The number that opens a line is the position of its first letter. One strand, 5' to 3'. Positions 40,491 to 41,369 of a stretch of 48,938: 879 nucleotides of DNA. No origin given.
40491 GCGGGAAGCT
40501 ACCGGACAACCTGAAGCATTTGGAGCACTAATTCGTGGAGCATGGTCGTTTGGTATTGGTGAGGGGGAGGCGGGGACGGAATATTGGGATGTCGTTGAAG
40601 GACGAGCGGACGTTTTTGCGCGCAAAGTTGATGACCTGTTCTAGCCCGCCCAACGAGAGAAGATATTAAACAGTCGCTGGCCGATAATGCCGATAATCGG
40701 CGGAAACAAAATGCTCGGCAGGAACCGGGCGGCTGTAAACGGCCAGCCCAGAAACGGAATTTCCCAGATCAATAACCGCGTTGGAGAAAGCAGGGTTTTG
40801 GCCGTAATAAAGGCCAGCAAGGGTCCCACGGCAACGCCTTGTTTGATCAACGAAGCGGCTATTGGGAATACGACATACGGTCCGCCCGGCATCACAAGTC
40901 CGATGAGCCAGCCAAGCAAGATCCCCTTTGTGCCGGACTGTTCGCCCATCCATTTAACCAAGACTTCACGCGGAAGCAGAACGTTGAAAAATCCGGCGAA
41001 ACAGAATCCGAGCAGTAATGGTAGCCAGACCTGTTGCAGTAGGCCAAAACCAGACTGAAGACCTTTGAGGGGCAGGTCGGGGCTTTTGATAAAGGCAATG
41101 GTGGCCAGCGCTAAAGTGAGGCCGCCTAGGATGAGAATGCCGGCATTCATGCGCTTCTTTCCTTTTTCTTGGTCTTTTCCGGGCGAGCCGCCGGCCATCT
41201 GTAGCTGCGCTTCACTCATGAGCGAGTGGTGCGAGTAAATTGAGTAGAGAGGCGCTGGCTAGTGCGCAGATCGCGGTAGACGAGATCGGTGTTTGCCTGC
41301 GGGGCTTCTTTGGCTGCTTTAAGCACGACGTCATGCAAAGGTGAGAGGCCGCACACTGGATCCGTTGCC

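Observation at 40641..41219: Half-size permease translationally coupled to pqqE: candidate PQQ (or PQQ-precursor) transporter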

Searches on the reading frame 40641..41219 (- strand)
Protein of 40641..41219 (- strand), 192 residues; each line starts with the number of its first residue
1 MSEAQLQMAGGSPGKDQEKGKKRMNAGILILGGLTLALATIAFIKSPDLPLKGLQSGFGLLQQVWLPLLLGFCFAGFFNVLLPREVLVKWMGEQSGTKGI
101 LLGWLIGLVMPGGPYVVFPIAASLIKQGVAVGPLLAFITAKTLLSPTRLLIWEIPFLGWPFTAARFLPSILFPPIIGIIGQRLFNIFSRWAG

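Call 3: search_protein_families(library=pfam, proteins=[window:40641-41219:-], max_evalue=0.01)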
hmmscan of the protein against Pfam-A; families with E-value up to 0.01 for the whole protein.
window:40641-41219:- (192 aa): 1 family
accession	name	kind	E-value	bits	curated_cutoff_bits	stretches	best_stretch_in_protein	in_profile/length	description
PF03773.19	ArsP_1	-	2.1e-13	50.5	32.3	1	62-183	14-134/294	Predicted permease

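Call 4: search_protein_families(library=ncbifam, proteins=[window:40641-41219:-], max_evalue=0.01)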
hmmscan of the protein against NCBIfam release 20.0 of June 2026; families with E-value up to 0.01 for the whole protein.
window:40641-41219:- (192 aa): 2 families
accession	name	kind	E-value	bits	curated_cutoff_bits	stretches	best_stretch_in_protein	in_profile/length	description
NF040736.1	efflux_SaoE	equivalog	5.4e-10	39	325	1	56-183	10-135/352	efflux transporter SaoE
NF033936.1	CuZnOut_SO0444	equivalog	5.3e-08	32.4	300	1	68-140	12-83/351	SO_0444 family Cu/Zn efflux transporter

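Call 5: find_homologous_proteins(query=window:40641-41219:-, max_evalue=0.001)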
Query window:40641-41219:- (192 aa): 212 proteins with E <= 0.001 among 1134 candidates; the best 120 are listed.
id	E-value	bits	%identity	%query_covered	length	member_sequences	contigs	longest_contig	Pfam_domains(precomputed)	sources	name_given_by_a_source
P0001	7.8e-99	347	98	88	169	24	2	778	PF03773.20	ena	-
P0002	7.9e-88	312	86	88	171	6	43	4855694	PF03773.20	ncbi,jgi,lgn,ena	jgi:uncharacterized membrane protein YraQ (UPF0718 family)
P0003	3.8e-84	299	81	88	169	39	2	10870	PF03773.20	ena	-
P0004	3.6e-82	293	72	98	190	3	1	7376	PF03773.20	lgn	-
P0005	2.2e-81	290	75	93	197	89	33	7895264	PF03773.20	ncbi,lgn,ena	-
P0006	1.3e-80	288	70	98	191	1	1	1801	PF03773.20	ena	-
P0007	2.2e-80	287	72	95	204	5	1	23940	PF03773.20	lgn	-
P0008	6.2e-80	286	74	93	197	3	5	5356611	PF03773.20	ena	-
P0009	1.1e-79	285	73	93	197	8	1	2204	PF03773.20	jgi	jgi:uncharacterized membrane protein YraQ (UPF0718 family)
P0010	5.4e-79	283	68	98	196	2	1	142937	PF03773.20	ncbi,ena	-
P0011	1.0e-78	282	67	98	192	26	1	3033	PF03773.20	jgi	jgi:uncharacterized membrane protein YraQ (UPF0718 family)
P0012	1.7e-78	281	72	93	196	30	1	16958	PF03773.20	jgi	jgi:uncharacterized protein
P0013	2.2e-78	281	70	92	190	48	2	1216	PF03773.20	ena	-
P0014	3.1e-78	280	67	98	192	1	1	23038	PF03773.20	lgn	-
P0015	3.1e-78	280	66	98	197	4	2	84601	PF03773.20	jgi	jgi:uncharacterized membrane protein YraQ (UPF0718 family)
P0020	1.7e-77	278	66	98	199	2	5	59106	PF03773.20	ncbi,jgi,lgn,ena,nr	ncbi:MAG: hypothetical protein FJ147_02725 [Deltaproteobacteria bacterium]|nr:hypothetical protein [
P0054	6.9e-70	253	66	89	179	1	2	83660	PF03773.20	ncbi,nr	ncbi:MAG: permease [candidate division NC10 bacterium]|nr:permease [candidate division NC10 bacteriu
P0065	2.3e-65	238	65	86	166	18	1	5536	PF03773.20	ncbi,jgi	-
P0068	6.8e-65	237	65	86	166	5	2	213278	PF03773.20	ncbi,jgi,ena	-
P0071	3.4e-64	234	61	86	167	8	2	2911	PF03773.20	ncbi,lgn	ncbi:MAG: permease [Candidatus Methylomirabilaceae bacterium]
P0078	3.7e-59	218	58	86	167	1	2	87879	PF03773.20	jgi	jgi:uncharacterized membrane protein YraQ (UPF0718 family)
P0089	1.2e-35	141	48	73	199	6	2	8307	PF03773.20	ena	-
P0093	2.0e-30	124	44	83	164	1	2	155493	PF03773.20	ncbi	-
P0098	8.6e-29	119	40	91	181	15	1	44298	PF03773.20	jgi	jgi:uncharacterized membrane protein YraQ (UPF0718 family)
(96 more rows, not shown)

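Call 8: find_related_loci(query=A1, collection=genome_contigs, flank=10000)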
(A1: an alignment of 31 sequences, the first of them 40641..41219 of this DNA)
Query A1 (192 aa) in genome_contigs; peptide patterns used: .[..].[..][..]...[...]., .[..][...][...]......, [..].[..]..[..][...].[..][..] (x = any residue, [..] = any of these).
279 stretches matched a pattern; 236 encode a relative of the query (tblastn E <= 1e-3); the best 80 are kept; 80 distinct loci.
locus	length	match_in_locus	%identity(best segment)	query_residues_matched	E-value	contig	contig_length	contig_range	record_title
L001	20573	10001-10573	97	1-192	6e-114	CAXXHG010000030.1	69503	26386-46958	MAG: Candidatus Binatia bacterium isolate 46507e35-17f4-460c-88f4-f6fc3e85a99b genome assembly, contig: contig_30, whole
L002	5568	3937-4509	97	1-192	5e-114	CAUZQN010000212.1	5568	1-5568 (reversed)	MAG: uncultured Candidatus Binatia bacterium isolate CB6_Bottom.39 genome assembly, contig: Ga0310122_10010821, whole ge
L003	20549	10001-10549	84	9-192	1e-95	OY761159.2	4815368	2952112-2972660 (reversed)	MAG: Candidatus Binatia bacterium isolate a3054953-5fa8-48fb-90a5-e173aac96f7a genome assembly, chromosome: 1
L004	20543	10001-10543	77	12-192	3e-89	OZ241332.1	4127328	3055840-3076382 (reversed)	MAG: uncultured Candidatus Binatia bacterium isolate ce7e85d1-9959-44a0-99a7-1c122dec4f51 genome assembly, chromosome: 1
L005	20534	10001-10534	76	15-192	1e-87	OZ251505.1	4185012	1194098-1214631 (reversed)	MAG: uncultured Candidatus Binatia bacterium isolate 3702f2bb-6743-416a-8e02-efa82259b27a genome assembly, chromosome: 1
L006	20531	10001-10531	75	11-189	2e-83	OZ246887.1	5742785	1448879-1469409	MAG: Candidatus Binatia bacterium isolate b8ec8574-1247-4dd4-b016-8701380be1a0 genome assembly, chromosome: 1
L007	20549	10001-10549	72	14-189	3e-82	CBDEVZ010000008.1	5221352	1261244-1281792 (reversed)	MAG: uncultured Candidatus Binatia bacterium isolate 77b99e23-3f9f-49a3-a4d3-93b2c3db3d2d genome assembly, contig: conti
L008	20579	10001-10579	67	2-189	3e-81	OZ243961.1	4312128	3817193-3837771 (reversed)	MAG: uncultured Candidatus Binatia bacterium isolate c3ca01ca-9b7f-48ee-8e12-6a9662520b33 genome assembly, chromosome: 1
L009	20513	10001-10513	73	19-189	2e-79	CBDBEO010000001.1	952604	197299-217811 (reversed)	MAG: uncultured Candidatus Binatia bacterium isolate d69ef4bc-d7cd-432e-8a93-c2be756c76d7 genome assembly, contig: conti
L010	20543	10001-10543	71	16-189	1e-79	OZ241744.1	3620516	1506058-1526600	MAG: uncultured Candidatus Binatia bacterium isolate 1a802767-3803-4637-ab5b-ce8b9f0f9348 genome assembly, chromosome: 1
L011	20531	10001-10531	70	11-189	1e-78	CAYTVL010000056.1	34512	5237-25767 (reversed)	MAG TPA_asm: uncultured Enterobacteriaceae bacterium isolate binchicken_co185_232 genome assembly, contig: NODE_1564_len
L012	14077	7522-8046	70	15-189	2e-78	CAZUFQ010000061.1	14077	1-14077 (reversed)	MAG TPA_asm: uncultured Enterobacteriaceae bacterium isolate binchicken_co185_61 genome assembly, contig: NODE_6530_leng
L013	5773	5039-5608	64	1-189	1e-76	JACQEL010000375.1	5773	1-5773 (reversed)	MAG: Deltaproteobacteria bacterium isolate NC_groundwater_1020_Pr1_S-0.65um_57_10 Montesol18_Sp65_coassembly_scaffold_45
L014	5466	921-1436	66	18-189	1e-74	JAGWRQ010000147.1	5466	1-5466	MAG: Candidatus Methylomirabilota bacterium isolate REEB33 contig-150_20025, whole genome shotgun sequence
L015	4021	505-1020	64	18-189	8e-73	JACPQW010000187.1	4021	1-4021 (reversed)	MAG: Candidatus Methylomirabilis oxygeniifera isolate NC_groundwater_663_Ag_B-0.1um_59_32 B_1_S1_Biohub_coassembly_k141_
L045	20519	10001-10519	44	16-185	3e-34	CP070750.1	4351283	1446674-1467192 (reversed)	MAG: Candidatus Aminicenantes bacterium isolate bin34 chromosome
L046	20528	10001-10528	41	12-189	8e-34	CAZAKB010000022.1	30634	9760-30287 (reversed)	MAG TPA_asm: uncultured bacterium isolate SRP178699_co1_181 genome assembly, contig: NODE_1583_length_30634_cov_14.33500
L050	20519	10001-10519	43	15-184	2e-33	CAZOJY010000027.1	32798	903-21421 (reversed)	MAG TPA_asm: uncultured Eubacteriales bacterium isolate binchicken_co275_143 genome assembly, contig: NODE_1440_length_3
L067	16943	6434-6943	39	16-189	4e-32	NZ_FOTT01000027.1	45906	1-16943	Candidatus Frackibacter sp. WG13, whole genome shotgun sequence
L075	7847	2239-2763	37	15-188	1e-31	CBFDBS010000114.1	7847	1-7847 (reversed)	MAG TPA_asm: uncultured bacterium isolate SRR26215677_binner13_Refined_51 genome assembly, contig: ERZ25073487.8975, who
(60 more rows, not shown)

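Call 12: find_encoding_contigs(protein=P0054, flank=8000, max_places=3)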
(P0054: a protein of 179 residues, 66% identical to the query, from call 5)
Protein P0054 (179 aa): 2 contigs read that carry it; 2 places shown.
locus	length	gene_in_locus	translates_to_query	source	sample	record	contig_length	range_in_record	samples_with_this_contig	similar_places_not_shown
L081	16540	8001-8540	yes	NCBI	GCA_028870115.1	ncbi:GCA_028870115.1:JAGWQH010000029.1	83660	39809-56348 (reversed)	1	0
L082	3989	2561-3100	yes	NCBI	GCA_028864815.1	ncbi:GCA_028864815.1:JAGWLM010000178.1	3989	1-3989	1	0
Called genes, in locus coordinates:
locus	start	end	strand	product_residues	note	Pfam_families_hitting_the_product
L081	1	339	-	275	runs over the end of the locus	PF00795:CN_hydrolase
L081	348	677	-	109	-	PF01796:OB_ChsH2_C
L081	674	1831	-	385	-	PF00108:Thiolase_N, PF00109:ketoacyl-synt (weak), PF22691:Thiolase_C_1, PF02803:Thiolase_C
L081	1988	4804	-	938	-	PF07517:SecA_DEAD, PF01043:SecA_PP_bind, PF21090:P-loop_SecA, PF07516:SecA_SW, PF02810:SEC-C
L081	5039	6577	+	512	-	PF00672:HAMP, PF00512:HisKA, PF02518:HATPase_c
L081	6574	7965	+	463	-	PF00072:Response_reg, PF00158:Sigma54_activat, PF13191:AAA_16 (weak), PF14532:Sigma54_activ_2, PF25601:AAA_lid_14, PF02954:HTH_8, PF13556:HTH_30 (faint)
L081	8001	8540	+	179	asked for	PF03773:ArsP_1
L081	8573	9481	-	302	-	PF02558:ApbA, PF08546:ApbA_C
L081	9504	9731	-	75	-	PF07927:HicA_toxin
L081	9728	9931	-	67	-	PF15919:HicB_lk_antitox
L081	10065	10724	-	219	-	PF20582:UPF0758_N, PF04002:RadC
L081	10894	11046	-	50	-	-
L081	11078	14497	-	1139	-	PF00580:UvrD-helicase (faint), PF05127:NAT10_TcmA_helicase (faint), PF09848:SLFN-g3_helicase (faint), PF13086:AAA_11, PF13245:AAA_19 (weak), PF13604:AAA_30 (weak), PF13087:AAA_12, PF18741:MTES_1575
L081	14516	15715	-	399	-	-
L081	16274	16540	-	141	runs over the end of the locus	-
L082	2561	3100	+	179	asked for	PF03773:ArsP_1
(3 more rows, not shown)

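Call 13: find_encoding_contigs(protein=P0068, flank=8000, max_places=3)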
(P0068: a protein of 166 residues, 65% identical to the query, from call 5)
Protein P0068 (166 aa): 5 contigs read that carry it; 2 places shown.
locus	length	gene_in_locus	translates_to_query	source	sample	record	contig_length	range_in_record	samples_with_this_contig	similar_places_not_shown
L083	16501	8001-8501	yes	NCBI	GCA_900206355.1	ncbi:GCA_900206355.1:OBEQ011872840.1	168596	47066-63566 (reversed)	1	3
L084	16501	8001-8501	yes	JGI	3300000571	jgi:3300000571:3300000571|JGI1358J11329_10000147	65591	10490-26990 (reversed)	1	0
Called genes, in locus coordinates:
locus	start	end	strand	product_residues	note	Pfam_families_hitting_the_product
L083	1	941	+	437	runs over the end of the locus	PF13173:AAA_14, PF13635:DUF4143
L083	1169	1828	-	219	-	-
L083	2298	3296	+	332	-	PF00106:adh_short (faint), PF01073:3Beta_HSD, PF01370:Epimerase, PF02719:Polysacc_synt_2 (weak), PF04321:RmlD_sub_bind, PF08659:KR (faint), PF16363:GDP_Man_Dehyd, PF07993:NAD_binding_4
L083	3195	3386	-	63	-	-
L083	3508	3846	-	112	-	-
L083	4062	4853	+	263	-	PF00984:UDPG_MGDP_dh, PF03720:UDPG_MGDP_dh_C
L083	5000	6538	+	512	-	PF00672:HAMP, PF00512:HisKA, PF02518:HATPase_c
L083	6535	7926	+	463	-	PF00072:Response_reg, PF00158:Sigma54_activat, PF14532:Sigma54_activ_2, PF25601:AAA_lid_14, PF02954:HTH_8, PF13556:HTH_30 (weak)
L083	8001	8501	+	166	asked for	PF03773:ArsP_1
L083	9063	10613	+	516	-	PF12161:HsdM_N, PF02384:N6_Mtase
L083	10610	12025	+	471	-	PF17761:DUF1016_N, PF06250:YhcG_C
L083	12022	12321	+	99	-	-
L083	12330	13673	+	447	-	PF01420:Methylase_S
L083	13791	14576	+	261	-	-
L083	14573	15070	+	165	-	-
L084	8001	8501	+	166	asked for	PF03773:ArsP_1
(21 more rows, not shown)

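Call 26: find_encoding_contigs(protein=P0093, flank=6000, max_places=2)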
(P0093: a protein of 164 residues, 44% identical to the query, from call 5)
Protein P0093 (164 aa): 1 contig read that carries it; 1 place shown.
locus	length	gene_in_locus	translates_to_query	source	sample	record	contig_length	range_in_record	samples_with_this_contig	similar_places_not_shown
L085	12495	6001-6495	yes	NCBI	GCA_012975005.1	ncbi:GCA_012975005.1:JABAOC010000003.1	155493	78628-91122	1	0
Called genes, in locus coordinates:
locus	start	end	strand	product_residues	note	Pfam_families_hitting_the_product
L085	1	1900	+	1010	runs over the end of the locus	PF00873:ACR_tran, PF02355:SecD_SecF_C (faint), PF03176:MMPL (faint)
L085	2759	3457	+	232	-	-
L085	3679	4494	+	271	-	PF00583:Acetyltransf_1 (weak)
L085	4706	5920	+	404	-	PF12705:PDDEXK_1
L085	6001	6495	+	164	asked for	PF03773:ArsP_1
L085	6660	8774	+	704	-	PF01433:Peptidase_M1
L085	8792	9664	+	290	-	-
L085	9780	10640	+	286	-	PF13349:DUF4097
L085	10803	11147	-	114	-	PF12675:DUF3795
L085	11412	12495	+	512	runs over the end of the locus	PF01523:PmbA_TldD_1st, PF19290:PmbA_TldD_2nd, PF19289:PmbA_TldD_3rd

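Call 27: find_encoding_contigs(protein=P0098, flank=6000, max_places=2)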
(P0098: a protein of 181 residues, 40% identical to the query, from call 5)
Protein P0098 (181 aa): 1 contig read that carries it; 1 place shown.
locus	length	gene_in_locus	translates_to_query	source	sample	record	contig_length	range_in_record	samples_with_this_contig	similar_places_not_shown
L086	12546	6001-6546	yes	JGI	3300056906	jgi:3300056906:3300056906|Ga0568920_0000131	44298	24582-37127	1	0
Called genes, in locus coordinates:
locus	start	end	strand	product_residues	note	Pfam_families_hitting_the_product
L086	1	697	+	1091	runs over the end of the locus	PF00873:ACR_tran, PF03176:MMPL, PF00873:ACR_tran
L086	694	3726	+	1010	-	PF00873:ACR_tran, PF02355:SecD_SecF_C (faint), PF03176:MMPL (faint)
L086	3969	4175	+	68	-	-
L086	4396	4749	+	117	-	PF00583:Acetyltransf_1 (weak)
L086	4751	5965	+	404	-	PF12705:PDDEXK_1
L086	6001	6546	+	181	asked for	PF03773:ArsP_1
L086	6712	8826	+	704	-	PF01433:Peptidase_M1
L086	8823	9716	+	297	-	-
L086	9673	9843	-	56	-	-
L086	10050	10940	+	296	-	PF13349:DUF4097, PF24016:DUF7330 (faint)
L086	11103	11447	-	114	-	PF12675:DUF3795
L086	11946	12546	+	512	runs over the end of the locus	PF01523:PmbA_TldD_1st, PF19290:PmbA_TldD_2nd, PF19289:PmbA_TldD_3rd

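Call 28: search_solved_structures(query=A1, max_evalue=1)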
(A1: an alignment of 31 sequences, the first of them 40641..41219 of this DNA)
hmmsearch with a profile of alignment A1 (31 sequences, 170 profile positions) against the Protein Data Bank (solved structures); distinct sequences matched with E-value up to 1: 1.
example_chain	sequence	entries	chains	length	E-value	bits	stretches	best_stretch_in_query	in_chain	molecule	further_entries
6qgk_A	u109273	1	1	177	0.26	14.4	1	90-120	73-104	Apoptosis regulator Bcl-2,Bcl-2-like protein 1,Apoptosis regulator Bcl-2,Bcl-2-like protei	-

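Call 31: list_cluster_members(proteins=[P0068, P0054, P0071, P0002, P0005, P0065, P0020])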
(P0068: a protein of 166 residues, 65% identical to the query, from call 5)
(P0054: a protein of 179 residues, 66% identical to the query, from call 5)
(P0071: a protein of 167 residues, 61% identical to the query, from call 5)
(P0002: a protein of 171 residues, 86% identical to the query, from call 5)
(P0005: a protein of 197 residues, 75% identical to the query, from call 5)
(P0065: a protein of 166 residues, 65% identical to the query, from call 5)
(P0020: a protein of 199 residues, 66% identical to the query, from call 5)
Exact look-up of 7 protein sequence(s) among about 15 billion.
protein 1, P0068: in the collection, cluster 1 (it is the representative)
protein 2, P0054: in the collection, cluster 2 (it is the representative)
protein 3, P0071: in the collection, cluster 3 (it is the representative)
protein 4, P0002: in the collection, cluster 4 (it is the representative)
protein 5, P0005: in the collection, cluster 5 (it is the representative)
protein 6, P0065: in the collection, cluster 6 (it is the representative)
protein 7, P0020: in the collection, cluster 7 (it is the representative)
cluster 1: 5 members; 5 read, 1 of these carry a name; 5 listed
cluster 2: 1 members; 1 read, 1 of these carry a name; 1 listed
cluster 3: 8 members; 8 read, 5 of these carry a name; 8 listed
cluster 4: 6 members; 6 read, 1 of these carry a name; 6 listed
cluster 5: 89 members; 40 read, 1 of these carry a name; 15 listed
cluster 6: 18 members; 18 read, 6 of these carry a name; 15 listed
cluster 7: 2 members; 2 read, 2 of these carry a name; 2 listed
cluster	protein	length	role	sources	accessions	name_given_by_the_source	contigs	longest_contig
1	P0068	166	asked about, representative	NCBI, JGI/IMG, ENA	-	-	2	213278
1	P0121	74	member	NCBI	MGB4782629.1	MAG: hypothetical protein WBH61_11455, partial [Candidatus Methylomirabilis sp.]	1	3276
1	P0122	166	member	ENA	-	-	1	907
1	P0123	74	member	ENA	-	-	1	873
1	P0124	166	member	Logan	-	-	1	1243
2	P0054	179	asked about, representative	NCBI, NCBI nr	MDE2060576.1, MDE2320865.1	MAG: permease [candidate division NC10 bacterium] | permease [candidate division NC10 bacterium]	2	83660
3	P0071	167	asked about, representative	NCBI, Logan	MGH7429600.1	MAG: permease [Candidatus Methylomirabilaceae bacterium]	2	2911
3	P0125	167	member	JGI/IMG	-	uncharacterized membrane protein YraQ (UPF0718 family)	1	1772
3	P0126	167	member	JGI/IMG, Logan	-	uncharacterized membrane protein YraQ (UPF0718 family)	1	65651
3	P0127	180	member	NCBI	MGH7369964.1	MAG: permease [Candidatus Methylomirabilaceae bacterium]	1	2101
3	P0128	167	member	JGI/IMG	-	uncharacterized membrane protein YraQ (UPF0718 family)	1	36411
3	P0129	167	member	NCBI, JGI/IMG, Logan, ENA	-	-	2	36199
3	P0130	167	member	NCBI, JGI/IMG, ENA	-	-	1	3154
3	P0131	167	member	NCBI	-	-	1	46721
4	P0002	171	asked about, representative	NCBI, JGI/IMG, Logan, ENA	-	uncharacterized membrane protein YraQ (UPF0718 family)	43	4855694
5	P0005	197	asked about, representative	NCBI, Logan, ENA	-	-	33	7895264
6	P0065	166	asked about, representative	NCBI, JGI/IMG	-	-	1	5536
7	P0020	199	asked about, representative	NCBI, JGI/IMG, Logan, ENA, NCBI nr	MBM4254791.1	MAG: hypothetical protein FJ147_02725 [Deltaproteobacteria bacterium] | hypothetical protein [Deltaproteobacteria bacterium]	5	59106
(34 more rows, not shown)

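Call 35: predict_structure(alignment_id=A1)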
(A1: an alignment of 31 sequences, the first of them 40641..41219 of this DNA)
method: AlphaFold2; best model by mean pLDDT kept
length: 192 residues; sequences in the alignment: 31
mean_pLDDT: 77.0   pTM: 0.63
mean pLDDT of the five models: 77.0, 75.7, 74.2, 72.3, 70.4
residues with pLDDT >= 90: 23; 70-90: 132; 50-70: 15; < 50: 22
segments of 3 or more residues with pLDDT < 50: 5-23
pLDDT, mean of each block of 10 residues (from residue 1): 47 37 68 92 92 90 83 76 73 73 85 75 81 88 75 80 83 88 82 54
secondary structure, 60 per line:
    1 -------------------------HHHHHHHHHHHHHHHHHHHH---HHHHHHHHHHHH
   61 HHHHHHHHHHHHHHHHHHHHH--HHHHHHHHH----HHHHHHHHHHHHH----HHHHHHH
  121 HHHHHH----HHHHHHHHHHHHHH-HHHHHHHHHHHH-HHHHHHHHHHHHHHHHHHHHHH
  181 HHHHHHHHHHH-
elements in order: H26-45 H49-81 H84-92 H97-109 H114-126 H131-144 H146-157 H159-191

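Call 39: fold_search(model_id=the predicted structure, library=pdb)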
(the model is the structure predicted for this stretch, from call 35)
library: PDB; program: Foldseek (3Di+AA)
matches with E <= 10: 18; with E <= 0.001: 0
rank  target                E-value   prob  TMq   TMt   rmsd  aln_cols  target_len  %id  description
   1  4u9l_B                2.2e+00  0.11  0.22  0.23  16.5       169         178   12  Structure of a membrane protein (released 2014-12-03)
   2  4u9l_A                2.4e+00  0.09  0.19  0.20  17.4       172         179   12  Structure of a membrane protein (released 2014-12-03)
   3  7wbj_R                4.5e+00  0.04  0.18  0.11  19.1       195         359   16  Cryo-EM structure of N-terminal modified human vasoactive intestinal polypeptide receptor 2 (VIP2R) in complex with PA (released 2022-05-18)
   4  7eq1_R                4.7e+00  0.04  0.18  0.13  15.0       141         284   13  GPR114-Gs-scFv16 complex (released 2022-05-11)
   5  6x58_E                5.4e+00  0.08  0.22  0.29  15.9       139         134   14  MPER-Fluc-Ec2 bound to 10E8v4 antibody (released 2021-05-19)
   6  8bpo_t2               5.4e+00  0.07  0.20  0.11   9.6       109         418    9  Structure of rabbit 80S ribosome translating beta-tubulin in complex with tetratricopeptide protein 5 (TTC5) and S-ph (released 2023-07-05)
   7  6rw3_C                5.4e+00  0.06  0.21  0.12  11.2       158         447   17  The molecular basis for sugar import in malaria parasites. (released 2020-01-29)
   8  5ejs_B                5.7e+00  0.07  0.17  0.08  11.2       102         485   13  Structure of Dictyostelium Discoideum Myosin VII MyTH4-FERM MF2 domain, mutant 1 (released 2016-07-06)
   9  8y5i_C                6.0e+00  0.09  0.25  0.20  17.1       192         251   16  Cryo-EM structure of E.coli spermidine transporter PotD-PotABC in translocation intermidiate state (released 2024-10-09)
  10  6kp3_B                7.4e+00  0.03  0.15  0.22  12.5       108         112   15  STRUCTURE OF SENDAI VIRUS Y3/ALIX-BRO1 DOMAIN COMPLEX (released 2020-08-19)
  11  4u9n_A                7.7e+00  0.05  0.21  0.23  18.2       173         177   12  Structure of a membrane protein (released 2014-12-03)
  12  7fiy_R                7.7e+00  0.04  0.21  0.13  17.9       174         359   13  Cryo-EM structure of the tirzepatide-bound human GIPR-Gs complex (released 2022-03-02)
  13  5n6h_B                8.1e+00  0.09  0.28  0.14   5.6       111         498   17  Structure of the membrane integral lipoprotein N-acyltransferase Lnt from E. coli (released 2017-07-12)
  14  3f2e                  8.1e+00  0.06  0.18  0.34   8.0        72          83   21  Crystal structure of Yellowstone SIRV coat protein C-terminus (released 2009-04-21)
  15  7w7c_B                8.1e+00  0.04  0.17  0.20  17.9       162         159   20  Heme exporter in the unliganded form (released 2022-06-22)
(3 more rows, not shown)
